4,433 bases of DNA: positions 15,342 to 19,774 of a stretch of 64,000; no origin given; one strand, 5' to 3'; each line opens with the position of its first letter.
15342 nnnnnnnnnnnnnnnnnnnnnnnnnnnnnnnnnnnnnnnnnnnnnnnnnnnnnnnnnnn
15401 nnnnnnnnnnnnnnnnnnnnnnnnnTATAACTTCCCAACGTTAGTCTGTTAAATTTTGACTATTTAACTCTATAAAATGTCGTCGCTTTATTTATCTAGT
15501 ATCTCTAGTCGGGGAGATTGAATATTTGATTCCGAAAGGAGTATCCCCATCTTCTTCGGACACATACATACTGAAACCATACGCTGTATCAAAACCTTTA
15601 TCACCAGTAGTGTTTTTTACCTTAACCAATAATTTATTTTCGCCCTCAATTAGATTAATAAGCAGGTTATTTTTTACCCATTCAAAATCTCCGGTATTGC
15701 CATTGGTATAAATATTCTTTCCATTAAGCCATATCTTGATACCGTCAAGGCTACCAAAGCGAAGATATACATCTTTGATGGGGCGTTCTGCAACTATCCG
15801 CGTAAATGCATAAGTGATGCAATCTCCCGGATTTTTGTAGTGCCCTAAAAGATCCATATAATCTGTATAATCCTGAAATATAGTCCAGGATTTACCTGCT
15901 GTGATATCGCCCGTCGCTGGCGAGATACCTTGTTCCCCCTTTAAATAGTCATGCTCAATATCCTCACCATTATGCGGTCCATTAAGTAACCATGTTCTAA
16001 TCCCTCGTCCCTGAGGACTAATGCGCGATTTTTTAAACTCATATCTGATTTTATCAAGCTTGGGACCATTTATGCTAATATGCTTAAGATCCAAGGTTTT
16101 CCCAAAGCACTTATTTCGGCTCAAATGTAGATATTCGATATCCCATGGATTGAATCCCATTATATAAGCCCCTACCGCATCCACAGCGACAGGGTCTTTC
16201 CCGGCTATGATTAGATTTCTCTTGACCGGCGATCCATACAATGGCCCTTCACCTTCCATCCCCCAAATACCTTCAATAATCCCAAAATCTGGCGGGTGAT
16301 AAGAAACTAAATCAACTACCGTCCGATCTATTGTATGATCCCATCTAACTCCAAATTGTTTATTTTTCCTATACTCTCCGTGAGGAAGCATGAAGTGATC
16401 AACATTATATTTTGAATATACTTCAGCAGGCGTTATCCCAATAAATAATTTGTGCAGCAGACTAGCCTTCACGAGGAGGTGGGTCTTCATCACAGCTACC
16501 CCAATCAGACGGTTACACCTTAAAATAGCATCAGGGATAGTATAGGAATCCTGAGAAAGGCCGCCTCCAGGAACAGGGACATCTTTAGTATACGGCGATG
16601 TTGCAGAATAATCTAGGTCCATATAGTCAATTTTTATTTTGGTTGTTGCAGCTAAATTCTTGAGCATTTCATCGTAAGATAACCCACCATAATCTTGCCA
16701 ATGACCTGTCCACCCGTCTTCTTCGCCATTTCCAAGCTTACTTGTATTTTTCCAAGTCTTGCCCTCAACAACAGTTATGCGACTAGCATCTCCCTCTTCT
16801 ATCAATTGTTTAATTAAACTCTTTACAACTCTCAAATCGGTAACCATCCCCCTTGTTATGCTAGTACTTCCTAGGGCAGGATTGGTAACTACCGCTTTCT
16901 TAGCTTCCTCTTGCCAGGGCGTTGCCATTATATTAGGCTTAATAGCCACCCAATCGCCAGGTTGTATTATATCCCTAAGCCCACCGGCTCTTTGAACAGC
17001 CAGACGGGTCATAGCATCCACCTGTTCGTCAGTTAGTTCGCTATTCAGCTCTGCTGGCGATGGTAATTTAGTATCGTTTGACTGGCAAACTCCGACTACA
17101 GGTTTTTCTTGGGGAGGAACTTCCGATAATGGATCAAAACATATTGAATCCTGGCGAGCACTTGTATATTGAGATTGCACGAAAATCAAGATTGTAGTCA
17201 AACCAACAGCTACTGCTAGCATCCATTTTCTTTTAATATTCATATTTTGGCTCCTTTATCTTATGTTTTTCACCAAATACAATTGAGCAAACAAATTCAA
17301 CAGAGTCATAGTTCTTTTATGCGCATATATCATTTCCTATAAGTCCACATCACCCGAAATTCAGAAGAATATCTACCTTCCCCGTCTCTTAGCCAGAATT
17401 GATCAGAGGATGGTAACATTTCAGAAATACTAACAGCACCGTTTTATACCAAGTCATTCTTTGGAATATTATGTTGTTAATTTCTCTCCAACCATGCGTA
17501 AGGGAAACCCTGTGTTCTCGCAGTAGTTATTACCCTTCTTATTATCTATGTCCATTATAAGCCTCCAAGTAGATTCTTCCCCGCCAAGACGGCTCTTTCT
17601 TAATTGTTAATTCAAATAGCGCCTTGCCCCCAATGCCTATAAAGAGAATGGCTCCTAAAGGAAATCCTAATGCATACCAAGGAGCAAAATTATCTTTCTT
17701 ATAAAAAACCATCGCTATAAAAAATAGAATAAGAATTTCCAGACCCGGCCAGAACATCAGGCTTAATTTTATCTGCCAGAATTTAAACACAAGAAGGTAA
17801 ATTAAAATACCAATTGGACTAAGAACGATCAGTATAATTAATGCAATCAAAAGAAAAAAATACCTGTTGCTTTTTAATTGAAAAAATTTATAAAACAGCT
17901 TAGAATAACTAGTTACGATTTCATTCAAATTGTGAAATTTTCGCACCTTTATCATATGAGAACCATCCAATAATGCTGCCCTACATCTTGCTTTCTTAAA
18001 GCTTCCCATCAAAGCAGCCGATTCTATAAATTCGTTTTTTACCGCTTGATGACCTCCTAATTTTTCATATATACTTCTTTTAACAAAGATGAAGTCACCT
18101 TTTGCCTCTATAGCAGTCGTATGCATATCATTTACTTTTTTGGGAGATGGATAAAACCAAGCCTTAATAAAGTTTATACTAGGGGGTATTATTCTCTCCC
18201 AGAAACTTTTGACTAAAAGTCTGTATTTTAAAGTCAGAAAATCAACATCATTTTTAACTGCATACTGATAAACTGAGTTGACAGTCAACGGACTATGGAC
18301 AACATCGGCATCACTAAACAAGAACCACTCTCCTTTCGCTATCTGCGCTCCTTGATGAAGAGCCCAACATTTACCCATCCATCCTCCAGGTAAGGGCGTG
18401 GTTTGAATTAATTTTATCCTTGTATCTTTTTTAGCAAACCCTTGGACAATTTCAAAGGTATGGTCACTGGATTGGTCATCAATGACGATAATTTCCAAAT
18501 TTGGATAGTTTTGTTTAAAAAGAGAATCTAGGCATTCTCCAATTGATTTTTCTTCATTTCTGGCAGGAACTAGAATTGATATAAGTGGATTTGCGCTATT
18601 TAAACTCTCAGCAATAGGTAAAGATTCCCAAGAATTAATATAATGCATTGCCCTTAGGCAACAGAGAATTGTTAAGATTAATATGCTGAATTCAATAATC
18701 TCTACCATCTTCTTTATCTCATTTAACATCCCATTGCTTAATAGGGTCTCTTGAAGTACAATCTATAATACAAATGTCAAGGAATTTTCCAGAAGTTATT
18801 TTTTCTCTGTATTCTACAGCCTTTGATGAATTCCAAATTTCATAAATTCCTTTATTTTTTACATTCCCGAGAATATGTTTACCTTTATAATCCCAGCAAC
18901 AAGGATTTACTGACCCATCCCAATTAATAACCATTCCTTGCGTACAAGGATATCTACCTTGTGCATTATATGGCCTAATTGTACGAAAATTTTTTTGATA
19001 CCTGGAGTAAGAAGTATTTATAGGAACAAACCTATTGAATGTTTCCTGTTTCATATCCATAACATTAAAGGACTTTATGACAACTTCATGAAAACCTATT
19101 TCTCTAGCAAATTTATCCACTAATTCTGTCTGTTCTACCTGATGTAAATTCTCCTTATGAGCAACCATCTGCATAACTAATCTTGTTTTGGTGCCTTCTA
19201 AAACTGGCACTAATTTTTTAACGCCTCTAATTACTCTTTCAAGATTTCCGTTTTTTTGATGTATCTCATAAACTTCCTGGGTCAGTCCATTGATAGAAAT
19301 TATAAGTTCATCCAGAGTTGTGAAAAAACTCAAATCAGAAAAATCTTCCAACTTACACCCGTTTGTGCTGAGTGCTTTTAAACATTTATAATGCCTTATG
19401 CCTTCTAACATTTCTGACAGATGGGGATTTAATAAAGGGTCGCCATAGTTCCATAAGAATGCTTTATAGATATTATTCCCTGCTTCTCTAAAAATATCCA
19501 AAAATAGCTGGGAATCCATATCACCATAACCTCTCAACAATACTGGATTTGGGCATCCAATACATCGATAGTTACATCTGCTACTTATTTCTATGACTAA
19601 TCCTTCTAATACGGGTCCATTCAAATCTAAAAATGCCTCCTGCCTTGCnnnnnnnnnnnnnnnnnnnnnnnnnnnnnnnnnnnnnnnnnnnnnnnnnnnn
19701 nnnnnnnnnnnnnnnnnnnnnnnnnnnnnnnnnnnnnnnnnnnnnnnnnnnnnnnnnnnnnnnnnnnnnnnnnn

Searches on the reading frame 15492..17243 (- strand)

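Call 6: search_protein_families(library=pfam, proteins=[window:15492-17243:-], max_evalue=0.001)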
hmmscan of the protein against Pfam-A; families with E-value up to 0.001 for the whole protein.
window:15492-17243:- (583 aa): 1 family
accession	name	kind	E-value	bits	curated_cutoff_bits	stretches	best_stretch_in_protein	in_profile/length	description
PF04015.17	DUF362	-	1.9e-25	90.5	24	1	122-359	5-199/200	Domain of unknown function (DUF362)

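Call 47: search_protein_families(library=ncbifam, proteins=[window:15492-17243:-], max_evalue=0.1)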
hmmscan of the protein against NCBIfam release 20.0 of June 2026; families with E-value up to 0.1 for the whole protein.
window:15492-17243:- (583 aa): 1 family
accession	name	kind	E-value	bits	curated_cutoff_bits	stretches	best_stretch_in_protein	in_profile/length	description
NF052623.1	Npun_F2552_fam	equivalog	5e-08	32.7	500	1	310-399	187-274/314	Npun_F2552 family protein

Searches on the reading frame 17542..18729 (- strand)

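Call 6: search_protein_families(library=pfam, proteins=[window:17542-18729:-], max_evalue=0.001)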
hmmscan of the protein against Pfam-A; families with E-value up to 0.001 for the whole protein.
window:17542-18729:- (395 aa): 4 families
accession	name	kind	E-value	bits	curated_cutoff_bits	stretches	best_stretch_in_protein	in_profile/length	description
PF00535.33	Glycos_transf_2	-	8e-30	104.4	23.3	1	51-171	1-117/168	Glycosyl transferase family 2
PF13641.12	Glyco_tranf_2_3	-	5.4e-16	59.8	27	1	50-228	3-178/230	Glycosyltransferase like family 2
PF10111.15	Glyco_tranf_2_2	-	4e-06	27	27.3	1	51-147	1-96/276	Glycosyltransferase like family 2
PF13506.12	Glyco_transf_21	-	0.00011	22.1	21.7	1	118-255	16-148/174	Glycosyl transferase family 21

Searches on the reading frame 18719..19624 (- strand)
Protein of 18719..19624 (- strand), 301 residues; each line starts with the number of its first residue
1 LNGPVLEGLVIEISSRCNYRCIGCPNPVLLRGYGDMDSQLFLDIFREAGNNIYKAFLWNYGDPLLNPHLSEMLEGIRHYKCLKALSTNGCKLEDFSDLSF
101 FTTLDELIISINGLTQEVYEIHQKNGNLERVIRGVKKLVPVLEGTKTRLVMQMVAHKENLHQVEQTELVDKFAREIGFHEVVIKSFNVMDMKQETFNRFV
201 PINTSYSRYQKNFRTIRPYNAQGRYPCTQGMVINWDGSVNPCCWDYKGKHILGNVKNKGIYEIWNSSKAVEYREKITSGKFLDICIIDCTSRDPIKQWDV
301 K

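Call 6: search_protein_families(library=pfam, proteins=[window:18719-19624:-], max_evalue=0.001)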
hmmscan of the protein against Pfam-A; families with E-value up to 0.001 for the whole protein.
window:18719-19624:- (301 aa): 2 families
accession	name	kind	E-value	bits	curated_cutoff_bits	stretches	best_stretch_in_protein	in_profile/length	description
PF04055.27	Radical_SAM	-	2.8e-13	50.8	29.5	1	11-166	1-162/166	Radical SAM superfamily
PF13186.11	SPASM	-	2.9e-13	50.3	21.5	1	228-289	5-66/67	Iron-sulfur cluster-binding domain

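Call 47: search_protein_families(library=ncbifam, proteins=[window:18719-19624:-], max_evalue=0.1)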
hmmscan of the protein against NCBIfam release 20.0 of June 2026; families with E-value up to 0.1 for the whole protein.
window:18719-19624:- (301 aa): 30 families (the best 25 are shown)
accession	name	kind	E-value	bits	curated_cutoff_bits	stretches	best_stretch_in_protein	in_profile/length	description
TIGR04317.1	W_rSAM_matur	equivalog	3.1e-31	108.8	380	1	8-292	5-316/349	tungsten cofactor oxidoreductase radical SAM maturase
TIGR04321.1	spiroSPASM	subfamily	6.9e-16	58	250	2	10-165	234-400/510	spiro-SPASM protein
TIGR04311.1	rSAM_Geo_metal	subfamily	5.7e-14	52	400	2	9-184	5-185/423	radical SAM/SPASM family putative metalloenzyme maturase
NF001199.0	PRK00164.2-1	equivalog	4e-13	49.2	231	1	6-194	11-196/308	GTP 3',8-cyclase MoaA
NF050035.1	rSAM_WgK_link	exception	1.9e-12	46.9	650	2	11-138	13-143/367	radical SAM/SPASM peptide maturase WgkB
TIGR02666.1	moaA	equivalog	7.4e-12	44.9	284.05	1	9-223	12-230/336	GTP 3',8-cyclase MoaA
TIGR02668.1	moaA_archaeal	equivalog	9.2e-12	44.5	325.25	1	6-218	9-219/303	GTP 3',8-cyclase MoaA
TIGR02109.1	PQQ_syn_pqqE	equivalog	1.8e-10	40.3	381.35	1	8-165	8-164/358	pyrroloquinoline quinone biosynthesis protein PqqE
TIGR04054.1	rSAM_NirJ1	equivalog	3.9e-09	35.6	650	1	9-165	38-192/387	putative heme d1 biosynthesis radical SAM protein NirJ1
TIGR04250.1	SCM_rSAM_ScmE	equivalog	5.1e-09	35.5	400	1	10-165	6-160/358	SynChlorMet cassette radical SAM/SPASM protein ScmE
TIGR02495.1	NrdG2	equivalog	2.1e-07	30.4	131.15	1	17-156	26-164/193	anaerobic ribonucleoside-triphosphate reductase activating protein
TIGR04051.1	rSAM_NirJ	equivalog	2.1e-07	30.2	515.45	1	13-172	8-171/354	heme d1 biosynthesis radical SAM protein NirJ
TIGR04167.1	rSAM_SeCys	equivalog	2.2e-07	30.4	300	1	6-263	7-272/303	arsenosugar biosynthesis radical SAM (seleno)protein ArsS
TIGR03962.1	mycofact_rSAM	equivalog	3e-07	29.9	265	1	9-166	14-169/339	mycofactocin radical SAM maturase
NF045574.1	sacti_mat_StsB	exception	6e-07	28.7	625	1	6-279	95-376/466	StsB family radical SAM/SPASM domain sactipeptide maturase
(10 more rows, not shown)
